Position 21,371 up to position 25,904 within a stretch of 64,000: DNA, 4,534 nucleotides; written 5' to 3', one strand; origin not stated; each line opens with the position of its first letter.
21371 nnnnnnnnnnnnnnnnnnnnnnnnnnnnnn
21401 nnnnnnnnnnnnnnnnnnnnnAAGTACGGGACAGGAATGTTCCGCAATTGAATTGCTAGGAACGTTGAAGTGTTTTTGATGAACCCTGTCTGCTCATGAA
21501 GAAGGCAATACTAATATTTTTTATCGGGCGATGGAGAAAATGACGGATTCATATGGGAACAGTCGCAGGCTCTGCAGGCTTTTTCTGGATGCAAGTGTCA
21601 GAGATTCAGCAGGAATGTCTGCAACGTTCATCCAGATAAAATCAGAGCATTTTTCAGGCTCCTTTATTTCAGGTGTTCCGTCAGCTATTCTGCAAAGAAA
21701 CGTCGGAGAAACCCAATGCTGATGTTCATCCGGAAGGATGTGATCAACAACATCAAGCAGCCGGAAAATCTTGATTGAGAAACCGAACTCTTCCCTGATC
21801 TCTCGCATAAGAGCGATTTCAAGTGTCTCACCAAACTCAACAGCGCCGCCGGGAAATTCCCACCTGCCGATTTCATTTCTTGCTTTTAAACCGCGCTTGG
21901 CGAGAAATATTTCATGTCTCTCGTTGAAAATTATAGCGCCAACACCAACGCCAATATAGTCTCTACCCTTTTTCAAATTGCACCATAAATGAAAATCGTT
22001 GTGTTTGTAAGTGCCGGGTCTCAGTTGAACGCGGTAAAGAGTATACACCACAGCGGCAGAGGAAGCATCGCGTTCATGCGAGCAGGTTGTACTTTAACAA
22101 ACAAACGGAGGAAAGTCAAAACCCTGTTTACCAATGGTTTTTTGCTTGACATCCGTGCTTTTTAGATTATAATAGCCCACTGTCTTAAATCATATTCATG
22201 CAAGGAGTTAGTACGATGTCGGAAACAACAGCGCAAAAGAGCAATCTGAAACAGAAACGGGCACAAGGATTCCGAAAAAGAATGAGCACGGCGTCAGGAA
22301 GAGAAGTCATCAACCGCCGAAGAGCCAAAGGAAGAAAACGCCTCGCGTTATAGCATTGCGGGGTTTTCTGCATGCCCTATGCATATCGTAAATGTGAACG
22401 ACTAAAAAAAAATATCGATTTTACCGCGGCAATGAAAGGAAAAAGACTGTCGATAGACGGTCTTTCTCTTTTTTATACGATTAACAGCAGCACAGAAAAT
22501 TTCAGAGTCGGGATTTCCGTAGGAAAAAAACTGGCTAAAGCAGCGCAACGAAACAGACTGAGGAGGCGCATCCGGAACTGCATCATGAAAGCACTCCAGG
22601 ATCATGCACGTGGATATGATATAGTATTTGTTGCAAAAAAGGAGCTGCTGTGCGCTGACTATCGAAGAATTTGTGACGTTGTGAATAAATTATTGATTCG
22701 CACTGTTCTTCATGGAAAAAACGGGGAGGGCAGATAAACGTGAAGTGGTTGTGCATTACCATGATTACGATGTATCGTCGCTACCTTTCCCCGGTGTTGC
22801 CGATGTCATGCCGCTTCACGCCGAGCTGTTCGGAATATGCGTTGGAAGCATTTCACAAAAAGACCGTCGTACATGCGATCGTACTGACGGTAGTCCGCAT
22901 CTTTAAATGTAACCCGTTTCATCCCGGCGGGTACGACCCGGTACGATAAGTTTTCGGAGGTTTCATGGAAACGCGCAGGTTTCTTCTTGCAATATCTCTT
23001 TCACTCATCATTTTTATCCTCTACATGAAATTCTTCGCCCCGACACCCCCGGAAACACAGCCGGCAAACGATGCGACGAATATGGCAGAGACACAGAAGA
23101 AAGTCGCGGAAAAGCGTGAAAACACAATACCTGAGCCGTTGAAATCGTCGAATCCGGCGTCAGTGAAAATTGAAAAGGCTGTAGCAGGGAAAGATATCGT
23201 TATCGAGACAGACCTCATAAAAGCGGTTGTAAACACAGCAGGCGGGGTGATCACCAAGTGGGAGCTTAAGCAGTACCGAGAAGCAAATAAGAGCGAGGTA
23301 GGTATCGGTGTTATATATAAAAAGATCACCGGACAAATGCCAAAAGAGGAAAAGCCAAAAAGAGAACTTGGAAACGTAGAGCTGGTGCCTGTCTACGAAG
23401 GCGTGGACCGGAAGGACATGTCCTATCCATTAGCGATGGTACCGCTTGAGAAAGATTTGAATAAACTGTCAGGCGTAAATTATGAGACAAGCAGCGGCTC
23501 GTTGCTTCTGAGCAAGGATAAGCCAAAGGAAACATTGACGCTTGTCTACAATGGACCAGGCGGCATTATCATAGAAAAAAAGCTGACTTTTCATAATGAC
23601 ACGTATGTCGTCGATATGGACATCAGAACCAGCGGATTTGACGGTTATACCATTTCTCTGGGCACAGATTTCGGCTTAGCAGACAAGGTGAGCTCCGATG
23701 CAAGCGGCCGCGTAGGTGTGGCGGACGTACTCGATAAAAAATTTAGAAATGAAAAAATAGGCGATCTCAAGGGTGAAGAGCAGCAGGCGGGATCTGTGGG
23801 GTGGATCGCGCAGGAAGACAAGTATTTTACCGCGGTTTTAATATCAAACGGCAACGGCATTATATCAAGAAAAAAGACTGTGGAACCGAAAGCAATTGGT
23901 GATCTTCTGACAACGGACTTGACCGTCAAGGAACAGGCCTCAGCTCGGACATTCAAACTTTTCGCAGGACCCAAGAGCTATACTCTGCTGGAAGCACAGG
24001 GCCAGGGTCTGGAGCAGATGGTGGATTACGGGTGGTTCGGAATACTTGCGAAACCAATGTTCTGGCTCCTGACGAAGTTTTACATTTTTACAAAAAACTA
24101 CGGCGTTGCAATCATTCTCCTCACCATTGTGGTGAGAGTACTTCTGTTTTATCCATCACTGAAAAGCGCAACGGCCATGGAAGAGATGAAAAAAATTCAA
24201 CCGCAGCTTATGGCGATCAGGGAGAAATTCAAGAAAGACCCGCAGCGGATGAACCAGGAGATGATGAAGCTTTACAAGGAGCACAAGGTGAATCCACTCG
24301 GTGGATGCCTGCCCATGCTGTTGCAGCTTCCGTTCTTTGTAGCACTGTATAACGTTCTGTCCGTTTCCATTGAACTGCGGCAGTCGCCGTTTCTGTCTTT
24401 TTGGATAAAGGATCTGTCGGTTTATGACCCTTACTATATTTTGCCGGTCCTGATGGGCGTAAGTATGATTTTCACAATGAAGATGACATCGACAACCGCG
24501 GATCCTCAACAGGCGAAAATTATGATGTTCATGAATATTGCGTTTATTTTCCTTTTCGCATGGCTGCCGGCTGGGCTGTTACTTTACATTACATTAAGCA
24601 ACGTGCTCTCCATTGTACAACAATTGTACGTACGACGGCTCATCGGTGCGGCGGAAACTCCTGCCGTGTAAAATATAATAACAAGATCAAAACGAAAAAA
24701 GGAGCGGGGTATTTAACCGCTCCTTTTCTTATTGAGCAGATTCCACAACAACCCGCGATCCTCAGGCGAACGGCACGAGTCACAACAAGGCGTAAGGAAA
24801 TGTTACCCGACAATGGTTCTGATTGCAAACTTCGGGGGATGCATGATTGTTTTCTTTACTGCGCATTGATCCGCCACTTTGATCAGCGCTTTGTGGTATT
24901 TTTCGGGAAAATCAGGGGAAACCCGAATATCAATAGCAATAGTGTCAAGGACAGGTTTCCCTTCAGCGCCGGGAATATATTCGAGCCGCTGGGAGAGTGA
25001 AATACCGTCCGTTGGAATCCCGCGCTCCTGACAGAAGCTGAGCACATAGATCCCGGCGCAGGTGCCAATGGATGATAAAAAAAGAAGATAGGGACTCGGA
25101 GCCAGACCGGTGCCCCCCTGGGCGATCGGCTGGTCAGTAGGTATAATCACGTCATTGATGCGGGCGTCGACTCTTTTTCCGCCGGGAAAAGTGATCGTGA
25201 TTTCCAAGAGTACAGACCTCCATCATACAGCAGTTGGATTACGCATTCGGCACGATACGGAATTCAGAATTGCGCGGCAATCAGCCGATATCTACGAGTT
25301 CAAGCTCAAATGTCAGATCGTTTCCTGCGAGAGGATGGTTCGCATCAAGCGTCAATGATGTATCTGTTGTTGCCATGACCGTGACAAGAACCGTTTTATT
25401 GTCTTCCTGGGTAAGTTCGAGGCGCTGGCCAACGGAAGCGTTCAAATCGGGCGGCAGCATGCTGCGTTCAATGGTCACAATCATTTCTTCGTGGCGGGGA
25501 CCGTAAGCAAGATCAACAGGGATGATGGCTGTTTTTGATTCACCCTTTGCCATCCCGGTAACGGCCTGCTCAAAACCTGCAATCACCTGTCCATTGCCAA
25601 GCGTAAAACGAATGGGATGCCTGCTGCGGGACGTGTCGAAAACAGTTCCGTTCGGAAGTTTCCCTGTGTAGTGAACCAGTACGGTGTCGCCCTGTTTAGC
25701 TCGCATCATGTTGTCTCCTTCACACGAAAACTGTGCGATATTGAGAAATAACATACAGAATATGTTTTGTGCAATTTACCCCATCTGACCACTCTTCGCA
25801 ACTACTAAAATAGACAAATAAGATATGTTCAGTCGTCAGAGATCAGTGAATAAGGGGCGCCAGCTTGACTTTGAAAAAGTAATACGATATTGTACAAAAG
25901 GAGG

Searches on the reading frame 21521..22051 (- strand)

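Call 50: search_protein_families(library=pfam, proteins=[window:21521-22051:-], max_evalue=0.001)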
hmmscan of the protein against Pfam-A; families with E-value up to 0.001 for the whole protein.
window:21521-22051:- (176 aa): 3 families
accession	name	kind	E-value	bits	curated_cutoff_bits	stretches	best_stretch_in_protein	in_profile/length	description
PF00293.34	NUDIX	-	8.3e-23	81.3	21.1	1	35-160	4-132/134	NUDIX domain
PF14815.12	NUDIX_4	-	1.2e-09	38.4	35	1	39-159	3-111/113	NUDIX domain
PF22327.2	Nudt16-like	-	0.00092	19.6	27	0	62-98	33-70/161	U8 snoRNA-decapping enzyme-like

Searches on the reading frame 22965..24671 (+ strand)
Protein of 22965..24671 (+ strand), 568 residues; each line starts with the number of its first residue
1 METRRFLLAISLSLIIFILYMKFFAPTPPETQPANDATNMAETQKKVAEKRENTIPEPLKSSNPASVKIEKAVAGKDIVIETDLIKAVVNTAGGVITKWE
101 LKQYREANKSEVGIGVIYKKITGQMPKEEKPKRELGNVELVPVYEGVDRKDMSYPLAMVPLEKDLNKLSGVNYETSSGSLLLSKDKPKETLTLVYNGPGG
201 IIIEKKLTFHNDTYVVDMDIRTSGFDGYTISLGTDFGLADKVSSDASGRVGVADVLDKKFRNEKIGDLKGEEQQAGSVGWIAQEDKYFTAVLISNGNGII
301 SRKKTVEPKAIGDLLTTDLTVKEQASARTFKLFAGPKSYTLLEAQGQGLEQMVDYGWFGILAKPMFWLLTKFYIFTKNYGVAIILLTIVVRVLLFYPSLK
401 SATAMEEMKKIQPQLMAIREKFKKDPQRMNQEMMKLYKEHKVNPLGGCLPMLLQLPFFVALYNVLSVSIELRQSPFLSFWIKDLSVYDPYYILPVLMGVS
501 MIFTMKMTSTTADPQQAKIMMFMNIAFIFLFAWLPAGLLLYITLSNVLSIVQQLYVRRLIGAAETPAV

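Call 50: search_protein_families(library=pfam, proteins=[window:22965-24671:+], max_evalue=0.001)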
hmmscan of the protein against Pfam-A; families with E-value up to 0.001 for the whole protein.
window:22965-24671:+ (568 aa): 2 families
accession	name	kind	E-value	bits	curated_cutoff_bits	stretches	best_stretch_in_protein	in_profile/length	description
PF02096.25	60KD_IMP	-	5.6e-59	199.2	35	1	379-558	1-163/163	60Kd inner membrane protein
PF14849.12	YidC_periplas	-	2.7e-36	126.4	24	1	164-368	64-283/283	YidC periplasmic domain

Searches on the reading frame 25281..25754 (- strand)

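Call 50: search_protein_families(library=pfam, proteins=[window:25281-25754:-], max_evalue=0.001)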
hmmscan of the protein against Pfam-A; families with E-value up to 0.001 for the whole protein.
window:25281-25754:- (157 aa): 1 family
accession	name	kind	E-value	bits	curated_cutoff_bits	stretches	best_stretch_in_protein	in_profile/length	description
PF00254.34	FKBP_C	-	4.7e-24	85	21.1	1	18-89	4-76/94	FKBP-type peptidyl-prolyl cis-trans isomerase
